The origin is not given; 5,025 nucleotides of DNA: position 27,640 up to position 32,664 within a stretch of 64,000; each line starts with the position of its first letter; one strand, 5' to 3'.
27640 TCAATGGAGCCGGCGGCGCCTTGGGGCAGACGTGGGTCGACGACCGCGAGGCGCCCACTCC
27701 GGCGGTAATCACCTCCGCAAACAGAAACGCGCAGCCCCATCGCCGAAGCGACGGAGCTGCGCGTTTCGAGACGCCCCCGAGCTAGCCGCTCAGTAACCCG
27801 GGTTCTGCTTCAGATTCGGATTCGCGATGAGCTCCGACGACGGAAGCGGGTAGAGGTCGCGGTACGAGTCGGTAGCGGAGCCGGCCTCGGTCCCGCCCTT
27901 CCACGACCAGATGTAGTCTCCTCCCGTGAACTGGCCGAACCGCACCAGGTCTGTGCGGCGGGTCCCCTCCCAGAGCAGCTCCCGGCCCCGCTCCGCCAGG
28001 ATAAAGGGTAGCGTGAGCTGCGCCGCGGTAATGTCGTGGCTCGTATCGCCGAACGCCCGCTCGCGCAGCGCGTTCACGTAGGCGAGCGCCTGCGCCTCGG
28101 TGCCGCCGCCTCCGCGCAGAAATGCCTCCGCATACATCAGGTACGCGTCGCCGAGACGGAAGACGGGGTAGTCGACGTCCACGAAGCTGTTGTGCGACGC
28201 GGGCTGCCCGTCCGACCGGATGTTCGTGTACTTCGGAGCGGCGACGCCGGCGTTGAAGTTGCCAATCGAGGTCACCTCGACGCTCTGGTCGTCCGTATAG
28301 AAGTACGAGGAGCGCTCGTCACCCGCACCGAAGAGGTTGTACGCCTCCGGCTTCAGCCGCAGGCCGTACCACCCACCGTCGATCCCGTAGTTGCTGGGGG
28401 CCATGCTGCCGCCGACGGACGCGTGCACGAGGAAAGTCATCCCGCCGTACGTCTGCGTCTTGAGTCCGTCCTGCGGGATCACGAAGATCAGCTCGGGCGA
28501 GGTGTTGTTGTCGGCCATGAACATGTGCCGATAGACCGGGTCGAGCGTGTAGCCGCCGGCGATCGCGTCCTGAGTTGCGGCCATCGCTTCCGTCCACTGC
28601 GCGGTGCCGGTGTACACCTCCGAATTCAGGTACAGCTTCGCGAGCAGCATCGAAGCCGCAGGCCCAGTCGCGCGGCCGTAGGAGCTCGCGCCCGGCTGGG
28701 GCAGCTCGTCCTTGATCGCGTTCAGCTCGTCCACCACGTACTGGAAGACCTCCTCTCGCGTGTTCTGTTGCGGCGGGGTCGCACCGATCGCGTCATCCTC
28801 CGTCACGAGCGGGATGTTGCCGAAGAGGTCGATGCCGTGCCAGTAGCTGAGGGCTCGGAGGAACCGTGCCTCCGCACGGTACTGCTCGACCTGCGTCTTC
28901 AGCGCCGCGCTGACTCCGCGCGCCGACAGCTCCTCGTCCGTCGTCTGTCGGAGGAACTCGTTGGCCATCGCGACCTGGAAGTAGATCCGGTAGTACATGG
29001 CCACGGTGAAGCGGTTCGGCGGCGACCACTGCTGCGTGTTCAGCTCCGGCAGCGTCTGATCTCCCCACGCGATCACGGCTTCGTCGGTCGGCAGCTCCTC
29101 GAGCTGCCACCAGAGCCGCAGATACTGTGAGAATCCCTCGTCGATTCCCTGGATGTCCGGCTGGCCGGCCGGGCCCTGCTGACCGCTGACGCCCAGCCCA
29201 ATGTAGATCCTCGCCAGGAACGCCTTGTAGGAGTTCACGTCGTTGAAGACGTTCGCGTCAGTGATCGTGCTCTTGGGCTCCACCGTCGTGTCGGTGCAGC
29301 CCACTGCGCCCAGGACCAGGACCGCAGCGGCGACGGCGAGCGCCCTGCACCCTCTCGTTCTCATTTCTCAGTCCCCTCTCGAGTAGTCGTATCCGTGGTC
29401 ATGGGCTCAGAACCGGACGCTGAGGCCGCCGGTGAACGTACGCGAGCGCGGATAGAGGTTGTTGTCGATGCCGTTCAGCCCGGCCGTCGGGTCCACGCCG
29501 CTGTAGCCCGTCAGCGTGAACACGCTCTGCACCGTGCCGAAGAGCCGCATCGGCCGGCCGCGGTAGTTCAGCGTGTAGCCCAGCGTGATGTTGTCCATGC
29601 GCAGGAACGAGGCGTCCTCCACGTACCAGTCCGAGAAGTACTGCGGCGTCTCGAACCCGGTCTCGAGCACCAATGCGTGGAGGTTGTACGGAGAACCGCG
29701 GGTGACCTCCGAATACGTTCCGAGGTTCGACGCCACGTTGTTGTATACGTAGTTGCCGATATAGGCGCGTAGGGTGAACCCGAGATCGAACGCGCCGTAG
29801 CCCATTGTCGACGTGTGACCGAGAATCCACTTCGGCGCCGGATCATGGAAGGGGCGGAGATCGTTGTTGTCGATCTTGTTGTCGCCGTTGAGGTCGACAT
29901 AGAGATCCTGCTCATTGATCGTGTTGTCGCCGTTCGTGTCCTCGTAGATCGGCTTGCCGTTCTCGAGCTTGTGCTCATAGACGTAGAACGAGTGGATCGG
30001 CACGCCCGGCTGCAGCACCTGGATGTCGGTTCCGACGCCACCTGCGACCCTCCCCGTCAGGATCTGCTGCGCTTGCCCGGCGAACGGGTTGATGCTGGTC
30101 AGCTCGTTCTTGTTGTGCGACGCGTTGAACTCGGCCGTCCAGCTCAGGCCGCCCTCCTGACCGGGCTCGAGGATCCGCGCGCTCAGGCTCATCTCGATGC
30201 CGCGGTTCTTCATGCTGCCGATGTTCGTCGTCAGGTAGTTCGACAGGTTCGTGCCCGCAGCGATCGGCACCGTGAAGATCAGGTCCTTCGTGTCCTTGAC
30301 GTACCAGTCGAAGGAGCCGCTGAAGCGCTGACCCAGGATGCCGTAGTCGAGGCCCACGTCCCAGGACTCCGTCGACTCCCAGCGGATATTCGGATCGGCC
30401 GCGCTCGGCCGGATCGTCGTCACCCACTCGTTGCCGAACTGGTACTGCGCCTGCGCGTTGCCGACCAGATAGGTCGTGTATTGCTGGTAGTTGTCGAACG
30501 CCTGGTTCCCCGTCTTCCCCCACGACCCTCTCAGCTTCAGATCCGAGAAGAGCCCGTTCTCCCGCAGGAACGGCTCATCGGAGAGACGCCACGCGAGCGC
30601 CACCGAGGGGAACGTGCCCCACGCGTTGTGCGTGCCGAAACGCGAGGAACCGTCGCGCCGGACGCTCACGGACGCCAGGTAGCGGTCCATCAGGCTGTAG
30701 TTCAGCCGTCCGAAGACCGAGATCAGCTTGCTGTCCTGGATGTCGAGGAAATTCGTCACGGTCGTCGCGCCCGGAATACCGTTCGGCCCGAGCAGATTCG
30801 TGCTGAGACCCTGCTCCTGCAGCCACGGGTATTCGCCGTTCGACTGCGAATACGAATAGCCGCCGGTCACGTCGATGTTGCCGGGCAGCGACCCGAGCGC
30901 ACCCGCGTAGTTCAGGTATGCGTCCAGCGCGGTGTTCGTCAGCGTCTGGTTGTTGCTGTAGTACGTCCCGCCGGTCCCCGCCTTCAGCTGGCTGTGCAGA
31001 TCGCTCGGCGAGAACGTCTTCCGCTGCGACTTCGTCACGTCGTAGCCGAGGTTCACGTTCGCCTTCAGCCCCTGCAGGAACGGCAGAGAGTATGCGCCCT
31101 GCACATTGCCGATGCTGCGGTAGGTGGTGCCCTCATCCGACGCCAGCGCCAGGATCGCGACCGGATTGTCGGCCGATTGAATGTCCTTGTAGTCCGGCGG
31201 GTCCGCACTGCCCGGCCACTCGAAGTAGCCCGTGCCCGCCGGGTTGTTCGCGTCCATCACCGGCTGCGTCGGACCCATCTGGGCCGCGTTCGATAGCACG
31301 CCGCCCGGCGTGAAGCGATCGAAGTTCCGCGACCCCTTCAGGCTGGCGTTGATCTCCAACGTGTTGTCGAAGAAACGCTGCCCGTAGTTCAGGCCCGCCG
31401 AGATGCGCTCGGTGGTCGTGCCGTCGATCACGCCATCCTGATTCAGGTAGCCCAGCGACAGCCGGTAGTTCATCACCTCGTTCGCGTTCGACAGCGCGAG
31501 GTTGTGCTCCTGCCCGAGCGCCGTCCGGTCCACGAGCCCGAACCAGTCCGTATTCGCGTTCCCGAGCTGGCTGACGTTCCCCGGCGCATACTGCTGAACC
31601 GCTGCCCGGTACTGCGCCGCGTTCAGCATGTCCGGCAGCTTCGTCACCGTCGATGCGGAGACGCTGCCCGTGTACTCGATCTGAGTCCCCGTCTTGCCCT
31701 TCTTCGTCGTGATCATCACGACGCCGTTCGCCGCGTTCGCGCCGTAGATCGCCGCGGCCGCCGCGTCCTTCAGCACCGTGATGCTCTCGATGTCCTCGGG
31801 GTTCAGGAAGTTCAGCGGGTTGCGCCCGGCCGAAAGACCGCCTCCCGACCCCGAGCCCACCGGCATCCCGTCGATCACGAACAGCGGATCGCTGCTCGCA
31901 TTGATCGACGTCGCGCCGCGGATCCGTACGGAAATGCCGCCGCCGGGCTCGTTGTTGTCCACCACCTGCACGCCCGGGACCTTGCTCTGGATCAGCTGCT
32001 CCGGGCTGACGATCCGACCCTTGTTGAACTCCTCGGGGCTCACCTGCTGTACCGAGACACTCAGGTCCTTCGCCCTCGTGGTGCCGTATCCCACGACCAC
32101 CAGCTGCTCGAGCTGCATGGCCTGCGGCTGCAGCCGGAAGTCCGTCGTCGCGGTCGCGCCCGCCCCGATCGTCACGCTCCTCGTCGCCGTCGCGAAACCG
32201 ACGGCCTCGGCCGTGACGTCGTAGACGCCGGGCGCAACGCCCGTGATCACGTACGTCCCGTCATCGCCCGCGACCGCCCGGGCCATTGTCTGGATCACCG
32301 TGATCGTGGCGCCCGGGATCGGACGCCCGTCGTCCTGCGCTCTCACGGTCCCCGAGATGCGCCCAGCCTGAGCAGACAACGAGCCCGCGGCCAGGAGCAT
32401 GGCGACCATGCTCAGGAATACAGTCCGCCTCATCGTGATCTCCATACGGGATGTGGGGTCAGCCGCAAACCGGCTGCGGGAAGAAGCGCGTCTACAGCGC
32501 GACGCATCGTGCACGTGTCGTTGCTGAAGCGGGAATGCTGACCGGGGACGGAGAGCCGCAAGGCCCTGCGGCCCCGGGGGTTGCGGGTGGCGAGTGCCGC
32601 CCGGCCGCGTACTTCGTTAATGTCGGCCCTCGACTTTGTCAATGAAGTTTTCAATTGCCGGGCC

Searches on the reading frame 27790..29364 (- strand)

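Call 79: search_protein_families(library=pfam, proteins=[window:27790-29364:-], max_evalue=0.00001)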
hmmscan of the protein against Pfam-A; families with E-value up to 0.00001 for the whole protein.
window:27790-29364:- (524 aa): 2 families
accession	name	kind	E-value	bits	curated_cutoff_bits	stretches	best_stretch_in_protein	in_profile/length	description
PF07980.17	SusD_RagB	-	1.7e-31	110.4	23.1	1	378-524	137-297/297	SusD family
PF14322.12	SusD-like_3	-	4.1e-12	47.2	27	1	107-246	61-191/191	Starch-binding associating with outer membrane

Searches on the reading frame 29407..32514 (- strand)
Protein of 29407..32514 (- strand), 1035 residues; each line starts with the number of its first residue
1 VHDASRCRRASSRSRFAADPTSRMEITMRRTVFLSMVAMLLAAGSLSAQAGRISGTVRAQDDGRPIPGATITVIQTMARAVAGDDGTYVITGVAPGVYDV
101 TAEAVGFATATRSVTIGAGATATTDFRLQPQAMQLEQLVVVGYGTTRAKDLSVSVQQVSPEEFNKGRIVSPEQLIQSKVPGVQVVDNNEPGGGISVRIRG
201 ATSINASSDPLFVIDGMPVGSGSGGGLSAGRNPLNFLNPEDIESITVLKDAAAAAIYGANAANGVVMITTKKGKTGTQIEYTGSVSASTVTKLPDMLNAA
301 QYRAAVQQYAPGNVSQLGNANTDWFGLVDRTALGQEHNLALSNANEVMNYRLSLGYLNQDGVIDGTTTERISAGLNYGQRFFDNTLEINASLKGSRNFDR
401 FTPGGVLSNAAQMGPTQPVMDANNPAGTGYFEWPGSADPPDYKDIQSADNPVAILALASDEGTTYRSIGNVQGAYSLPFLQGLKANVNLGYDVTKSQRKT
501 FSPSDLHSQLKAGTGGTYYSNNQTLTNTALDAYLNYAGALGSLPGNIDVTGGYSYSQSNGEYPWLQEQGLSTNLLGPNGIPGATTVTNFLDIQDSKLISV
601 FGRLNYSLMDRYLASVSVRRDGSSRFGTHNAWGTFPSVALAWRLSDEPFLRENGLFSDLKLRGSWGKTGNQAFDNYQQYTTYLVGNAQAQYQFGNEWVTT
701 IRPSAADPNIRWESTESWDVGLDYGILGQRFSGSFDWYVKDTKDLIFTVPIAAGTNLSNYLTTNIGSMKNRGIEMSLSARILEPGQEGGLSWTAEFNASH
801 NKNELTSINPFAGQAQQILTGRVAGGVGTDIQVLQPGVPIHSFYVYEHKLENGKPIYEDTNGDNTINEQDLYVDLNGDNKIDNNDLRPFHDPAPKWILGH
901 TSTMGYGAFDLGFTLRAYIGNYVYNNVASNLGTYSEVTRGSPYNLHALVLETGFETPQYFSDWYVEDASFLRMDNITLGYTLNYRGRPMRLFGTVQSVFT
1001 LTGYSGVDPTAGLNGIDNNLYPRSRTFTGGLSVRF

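Call 79: search_protein_families(library=pfam, proteins=[window:29407-32514:-], max_evalue=0.00001)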
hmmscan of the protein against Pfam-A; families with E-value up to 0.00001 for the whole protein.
window:29407-32514:- (1035 aa): 4 families
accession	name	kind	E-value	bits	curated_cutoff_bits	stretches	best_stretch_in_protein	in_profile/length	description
PF00593.30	TonB_dep_Rec_b-barrel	-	1.6e-25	91.3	27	1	430-800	18-358/436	TonB dependent receptor-like, beta-barrel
PF07715.20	Plug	-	4.3e-22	79.1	23.9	1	148-265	2-107/107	TonB-dependent Receptor Plug Domain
PF13620.12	CarboxypepD_reg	-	1.7e-18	67.1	32.3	1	53-129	2-82/82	Carboxypeptidase regulatory-like domain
PF13715.12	CarbopepD_reg_2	-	1.7e-15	57.3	32.2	1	53-140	1-88/88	CarboxypepD_reg-like domain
